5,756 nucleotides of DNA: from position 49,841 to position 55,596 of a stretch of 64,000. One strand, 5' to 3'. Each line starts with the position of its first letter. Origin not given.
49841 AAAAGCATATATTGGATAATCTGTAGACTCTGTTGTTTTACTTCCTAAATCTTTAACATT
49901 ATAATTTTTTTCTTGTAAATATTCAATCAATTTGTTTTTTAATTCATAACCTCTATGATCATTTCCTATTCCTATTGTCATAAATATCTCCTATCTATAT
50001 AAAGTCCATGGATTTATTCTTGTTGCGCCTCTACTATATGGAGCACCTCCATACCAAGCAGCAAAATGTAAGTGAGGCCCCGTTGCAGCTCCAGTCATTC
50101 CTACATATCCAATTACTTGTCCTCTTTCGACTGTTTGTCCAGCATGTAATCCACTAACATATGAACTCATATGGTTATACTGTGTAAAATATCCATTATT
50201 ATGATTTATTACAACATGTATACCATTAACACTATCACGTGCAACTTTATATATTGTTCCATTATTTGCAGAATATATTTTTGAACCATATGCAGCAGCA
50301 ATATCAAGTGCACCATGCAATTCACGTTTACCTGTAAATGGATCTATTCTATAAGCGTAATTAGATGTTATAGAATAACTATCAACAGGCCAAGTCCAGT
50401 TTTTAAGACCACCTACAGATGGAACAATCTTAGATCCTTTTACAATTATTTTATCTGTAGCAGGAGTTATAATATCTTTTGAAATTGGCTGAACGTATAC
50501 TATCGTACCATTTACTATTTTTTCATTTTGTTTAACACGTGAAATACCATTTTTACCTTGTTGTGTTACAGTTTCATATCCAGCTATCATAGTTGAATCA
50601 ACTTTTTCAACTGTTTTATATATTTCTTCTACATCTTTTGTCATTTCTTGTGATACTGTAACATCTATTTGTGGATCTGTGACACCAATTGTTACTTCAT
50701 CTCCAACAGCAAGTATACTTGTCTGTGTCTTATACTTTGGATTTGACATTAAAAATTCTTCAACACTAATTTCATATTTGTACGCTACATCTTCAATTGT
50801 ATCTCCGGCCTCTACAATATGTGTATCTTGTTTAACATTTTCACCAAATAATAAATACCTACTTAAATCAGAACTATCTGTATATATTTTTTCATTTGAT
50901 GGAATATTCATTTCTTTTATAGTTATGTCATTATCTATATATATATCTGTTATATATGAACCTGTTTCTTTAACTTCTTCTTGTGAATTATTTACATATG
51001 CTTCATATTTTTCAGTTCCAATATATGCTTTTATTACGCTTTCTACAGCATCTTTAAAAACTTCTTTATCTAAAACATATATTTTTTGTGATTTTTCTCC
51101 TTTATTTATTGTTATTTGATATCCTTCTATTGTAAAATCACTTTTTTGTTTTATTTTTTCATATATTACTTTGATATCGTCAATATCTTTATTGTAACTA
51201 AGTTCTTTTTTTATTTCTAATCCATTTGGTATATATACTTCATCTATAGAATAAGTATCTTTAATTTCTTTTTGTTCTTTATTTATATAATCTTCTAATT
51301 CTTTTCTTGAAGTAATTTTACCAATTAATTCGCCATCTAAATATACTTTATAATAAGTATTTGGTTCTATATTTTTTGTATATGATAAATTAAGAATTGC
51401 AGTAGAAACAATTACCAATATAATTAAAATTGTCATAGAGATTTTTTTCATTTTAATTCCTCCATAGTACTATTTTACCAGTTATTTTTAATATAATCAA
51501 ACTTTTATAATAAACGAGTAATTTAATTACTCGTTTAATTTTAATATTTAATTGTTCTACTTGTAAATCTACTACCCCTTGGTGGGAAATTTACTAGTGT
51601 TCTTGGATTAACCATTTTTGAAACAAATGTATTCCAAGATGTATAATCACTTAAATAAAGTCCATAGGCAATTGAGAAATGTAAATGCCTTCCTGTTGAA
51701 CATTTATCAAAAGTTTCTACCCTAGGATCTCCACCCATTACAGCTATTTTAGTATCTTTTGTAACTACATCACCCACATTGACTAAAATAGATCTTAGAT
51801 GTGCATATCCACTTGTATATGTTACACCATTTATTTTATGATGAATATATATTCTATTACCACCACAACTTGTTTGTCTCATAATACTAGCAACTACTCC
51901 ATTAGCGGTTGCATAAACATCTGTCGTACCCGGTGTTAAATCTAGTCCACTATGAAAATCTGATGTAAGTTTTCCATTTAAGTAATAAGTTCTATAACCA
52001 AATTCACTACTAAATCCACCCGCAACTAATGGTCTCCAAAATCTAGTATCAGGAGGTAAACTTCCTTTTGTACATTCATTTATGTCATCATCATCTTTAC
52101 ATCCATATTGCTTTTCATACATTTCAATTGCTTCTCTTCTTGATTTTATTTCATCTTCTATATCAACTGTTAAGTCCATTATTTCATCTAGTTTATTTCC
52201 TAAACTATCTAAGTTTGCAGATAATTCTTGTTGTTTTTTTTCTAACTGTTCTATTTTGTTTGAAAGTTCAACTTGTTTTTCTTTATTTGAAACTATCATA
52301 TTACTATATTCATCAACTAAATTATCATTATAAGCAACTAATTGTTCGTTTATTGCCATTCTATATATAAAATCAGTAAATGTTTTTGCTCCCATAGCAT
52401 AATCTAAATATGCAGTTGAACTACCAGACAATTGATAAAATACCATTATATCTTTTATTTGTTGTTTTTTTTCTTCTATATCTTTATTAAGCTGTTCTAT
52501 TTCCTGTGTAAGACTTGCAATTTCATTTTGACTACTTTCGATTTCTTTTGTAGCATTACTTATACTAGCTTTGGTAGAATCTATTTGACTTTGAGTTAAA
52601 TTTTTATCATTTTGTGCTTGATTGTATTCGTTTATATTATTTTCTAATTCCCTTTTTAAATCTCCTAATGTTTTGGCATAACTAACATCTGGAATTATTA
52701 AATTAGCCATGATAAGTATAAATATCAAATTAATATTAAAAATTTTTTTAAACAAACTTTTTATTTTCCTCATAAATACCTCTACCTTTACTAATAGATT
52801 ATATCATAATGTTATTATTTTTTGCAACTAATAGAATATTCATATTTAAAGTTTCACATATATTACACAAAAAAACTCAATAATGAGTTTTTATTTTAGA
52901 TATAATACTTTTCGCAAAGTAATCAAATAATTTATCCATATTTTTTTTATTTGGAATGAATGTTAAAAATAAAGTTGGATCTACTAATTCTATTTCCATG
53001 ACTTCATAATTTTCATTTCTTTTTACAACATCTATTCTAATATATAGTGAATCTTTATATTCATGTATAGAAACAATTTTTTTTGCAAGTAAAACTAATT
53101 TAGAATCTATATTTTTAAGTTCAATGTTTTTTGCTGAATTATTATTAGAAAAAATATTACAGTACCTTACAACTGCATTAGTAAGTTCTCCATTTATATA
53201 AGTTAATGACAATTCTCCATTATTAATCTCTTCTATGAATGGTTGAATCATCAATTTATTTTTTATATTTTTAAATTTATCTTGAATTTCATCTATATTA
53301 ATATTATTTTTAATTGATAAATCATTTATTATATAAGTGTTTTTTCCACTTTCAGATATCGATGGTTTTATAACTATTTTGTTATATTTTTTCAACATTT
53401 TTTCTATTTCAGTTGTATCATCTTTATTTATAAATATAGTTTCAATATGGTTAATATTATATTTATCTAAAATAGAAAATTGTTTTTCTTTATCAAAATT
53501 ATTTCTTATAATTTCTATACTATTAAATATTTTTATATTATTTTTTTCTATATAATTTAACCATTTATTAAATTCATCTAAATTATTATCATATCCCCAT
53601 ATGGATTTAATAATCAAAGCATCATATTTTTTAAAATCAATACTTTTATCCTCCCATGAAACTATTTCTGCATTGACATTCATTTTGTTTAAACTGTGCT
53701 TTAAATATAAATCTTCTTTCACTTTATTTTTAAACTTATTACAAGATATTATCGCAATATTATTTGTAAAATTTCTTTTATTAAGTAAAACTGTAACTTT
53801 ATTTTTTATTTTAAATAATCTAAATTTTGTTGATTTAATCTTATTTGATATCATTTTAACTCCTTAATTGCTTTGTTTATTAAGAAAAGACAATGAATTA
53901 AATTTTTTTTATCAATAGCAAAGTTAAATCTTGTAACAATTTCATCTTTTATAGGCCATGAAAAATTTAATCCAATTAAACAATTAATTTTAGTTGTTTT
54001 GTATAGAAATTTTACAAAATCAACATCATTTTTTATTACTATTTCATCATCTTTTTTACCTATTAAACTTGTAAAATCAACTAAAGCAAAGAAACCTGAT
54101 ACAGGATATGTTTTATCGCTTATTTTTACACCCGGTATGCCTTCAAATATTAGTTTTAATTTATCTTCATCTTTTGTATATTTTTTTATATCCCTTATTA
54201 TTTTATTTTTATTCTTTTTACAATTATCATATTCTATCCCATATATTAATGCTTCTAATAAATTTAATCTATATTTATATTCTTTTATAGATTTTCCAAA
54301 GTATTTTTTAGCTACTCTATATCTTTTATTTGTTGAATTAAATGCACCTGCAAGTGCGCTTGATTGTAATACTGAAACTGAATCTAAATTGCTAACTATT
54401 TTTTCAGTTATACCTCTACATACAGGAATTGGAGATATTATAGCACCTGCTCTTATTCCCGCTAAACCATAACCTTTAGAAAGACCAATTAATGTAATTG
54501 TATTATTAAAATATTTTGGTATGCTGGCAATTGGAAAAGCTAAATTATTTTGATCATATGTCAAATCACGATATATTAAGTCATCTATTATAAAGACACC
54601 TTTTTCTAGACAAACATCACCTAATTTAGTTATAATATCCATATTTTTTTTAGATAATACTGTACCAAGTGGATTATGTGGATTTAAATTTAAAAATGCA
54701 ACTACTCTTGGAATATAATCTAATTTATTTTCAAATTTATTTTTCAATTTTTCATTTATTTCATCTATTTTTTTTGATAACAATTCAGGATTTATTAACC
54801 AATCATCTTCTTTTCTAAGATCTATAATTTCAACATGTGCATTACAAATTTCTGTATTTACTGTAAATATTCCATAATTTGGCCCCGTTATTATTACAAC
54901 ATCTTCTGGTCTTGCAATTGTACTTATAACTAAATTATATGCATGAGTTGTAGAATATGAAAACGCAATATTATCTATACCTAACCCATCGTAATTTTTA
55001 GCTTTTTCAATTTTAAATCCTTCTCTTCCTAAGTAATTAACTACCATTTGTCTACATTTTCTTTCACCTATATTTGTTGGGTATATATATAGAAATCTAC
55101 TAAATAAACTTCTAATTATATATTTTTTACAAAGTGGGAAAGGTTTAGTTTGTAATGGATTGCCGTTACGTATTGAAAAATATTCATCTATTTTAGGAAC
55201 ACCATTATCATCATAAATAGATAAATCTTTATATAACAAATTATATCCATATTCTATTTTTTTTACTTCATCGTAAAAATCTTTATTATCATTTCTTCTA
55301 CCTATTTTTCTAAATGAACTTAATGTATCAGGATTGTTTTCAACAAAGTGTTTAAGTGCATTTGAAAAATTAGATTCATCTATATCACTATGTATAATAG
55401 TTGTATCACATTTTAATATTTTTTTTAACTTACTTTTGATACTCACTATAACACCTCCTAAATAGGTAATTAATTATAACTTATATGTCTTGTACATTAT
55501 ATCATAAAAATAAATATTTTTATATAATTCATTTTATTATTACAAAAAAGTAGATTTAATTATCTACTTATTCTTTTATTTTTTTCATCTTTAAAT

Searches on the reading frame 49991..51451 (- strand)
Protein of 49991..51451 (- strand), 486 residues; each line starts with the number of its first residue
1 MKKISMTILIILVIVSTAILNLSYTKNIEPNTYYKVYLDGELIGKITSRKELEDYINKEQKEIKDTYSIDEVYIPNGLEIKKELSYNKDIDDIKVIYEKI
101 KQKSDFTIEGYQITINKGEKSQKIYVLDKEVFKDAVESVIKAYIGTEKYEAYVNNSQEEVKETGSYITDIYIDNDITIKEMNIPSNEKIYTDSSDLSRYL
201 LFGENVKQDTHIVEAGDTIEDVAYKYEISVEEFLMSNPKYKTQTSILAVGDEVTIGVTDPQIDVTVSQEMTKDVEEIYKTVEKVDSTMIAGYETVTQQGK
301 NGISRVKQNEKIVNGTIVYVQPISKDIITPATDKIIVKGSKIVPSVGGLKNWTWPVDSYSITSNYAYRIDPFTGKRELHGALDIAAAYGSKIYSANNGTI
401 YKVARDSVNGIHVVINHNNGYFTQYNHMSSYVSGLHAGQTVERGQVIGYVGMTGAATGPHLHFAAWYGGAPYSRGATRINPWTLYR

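Call 37: search_protein_families(library=pfam, proteins=[window:49991-51451:-], max_evalue=0.0001)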
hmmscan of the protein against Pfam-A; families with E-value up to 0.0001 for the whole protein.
window:49991-51451:- (486 aa): 3 families
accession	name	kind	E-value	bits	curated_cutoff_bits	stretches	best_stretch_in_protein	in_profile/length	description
PF01551.29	Peptidase_M23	-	1.1e-24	86.8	28.7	1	378-471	2-93/96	Peptidase family M23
PF07501.17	G5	-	1.3e-10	41.8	23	1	274-341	6-75/75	G5 domain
PF01476.26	LysM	-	1.1e-06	28.9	20.9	0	211-255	1-42/43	LysM domain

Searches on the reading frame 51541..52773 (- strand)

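Call 37: search_protein_families(library=pfam, proteins=[window:51541-52773:-], max_evalue=0.0001)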
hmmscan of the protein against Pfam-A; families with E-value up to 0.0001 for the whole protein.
window:51541-52773:- (410 aa): 5 families
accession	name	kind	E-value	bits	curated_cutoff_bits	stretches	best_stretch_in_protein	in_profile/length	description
PF01551.29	Peptidase_M23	-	6.6e-16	58.7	28.7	1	273-369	2-88/96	Peptidase family M23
PF24568.1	CC_PcsB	-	4e-12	46.3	27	1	92-157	1-66/75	Peptidoglycan hydrolase PcsB, coiled-coil domain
PF08614.16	ATG16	-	1.2e-05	26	33.7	0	48-108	88-148/200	Autophagy protein 16 (ATG16)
PF07889.17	DUF1664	-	1.6e-05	25.4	34.6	0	169-221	49-101/124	Protein of unknown function (DUF1664)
PF11932.13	DUF3450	-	5.2e-05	23.1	32.6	0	22-109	4-91/241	Protein of unknown function (DUF3450)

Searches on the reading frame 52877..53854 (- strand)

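Call 74: search_protein_families(library=pfam, proteins=[window:52877-53854:-], max_evalue=0.0001)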
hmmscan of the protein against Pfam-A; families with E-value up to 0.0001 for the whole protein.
window:52877-53854:- (325 aa): 2 families
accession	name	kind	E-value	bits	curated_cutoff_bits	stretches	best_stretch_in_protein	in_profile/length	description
PF02955.21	GSH-S_ATP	-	2.4e-10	40.6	23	1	145-295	19-166/175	Prokaryotic glutathione synthetase, ATP-grasp domain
PF08443.16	RimK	-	1.9e-05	24.8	21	1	121-289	3-164/188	RimK-like ATP-grasp domain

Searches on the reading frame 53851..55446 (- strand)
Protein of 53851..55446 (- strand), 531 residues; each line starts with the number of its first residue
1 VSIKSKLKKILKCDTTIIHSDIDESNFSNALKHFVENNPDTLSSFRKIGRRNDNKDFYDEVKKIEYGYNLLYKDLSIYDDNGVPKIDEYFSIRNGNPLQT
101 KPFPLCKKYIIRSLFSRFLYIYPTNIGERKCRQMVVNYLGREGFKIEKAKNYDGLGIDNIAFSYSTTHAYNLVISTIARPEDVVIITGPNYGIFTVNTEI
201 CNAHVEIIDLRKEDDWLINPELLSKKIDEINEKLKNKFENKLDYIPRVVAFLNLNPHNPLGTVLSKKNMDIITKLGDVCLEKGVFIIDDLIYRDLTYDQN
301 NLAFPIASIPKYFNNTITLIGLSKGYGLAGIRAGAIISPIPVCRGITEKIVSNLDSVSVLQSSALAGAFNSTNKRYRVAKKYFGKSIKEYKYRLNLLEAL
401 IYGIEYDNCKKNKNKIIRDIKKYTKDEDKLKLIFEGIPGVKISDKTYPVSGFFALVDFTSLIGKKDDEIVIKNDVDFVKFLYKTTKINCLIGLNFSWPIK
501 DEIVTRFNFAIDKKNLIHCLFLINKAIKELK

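Call 74: search_protein_families(library=pfam, proteins=[window:53851-55446:-], max_evalue=0.0001)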
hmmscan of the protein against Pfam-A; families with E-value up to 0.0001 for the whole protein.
window:53851-55446:- (531 aa): 1 family
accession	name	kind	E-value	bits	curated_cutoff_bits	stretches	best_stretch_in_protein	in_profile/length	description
PF00155.27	Aminotran_1_2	-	6.3e-23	82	19.7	1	121-373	37-266/361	Aminotransferase class I and II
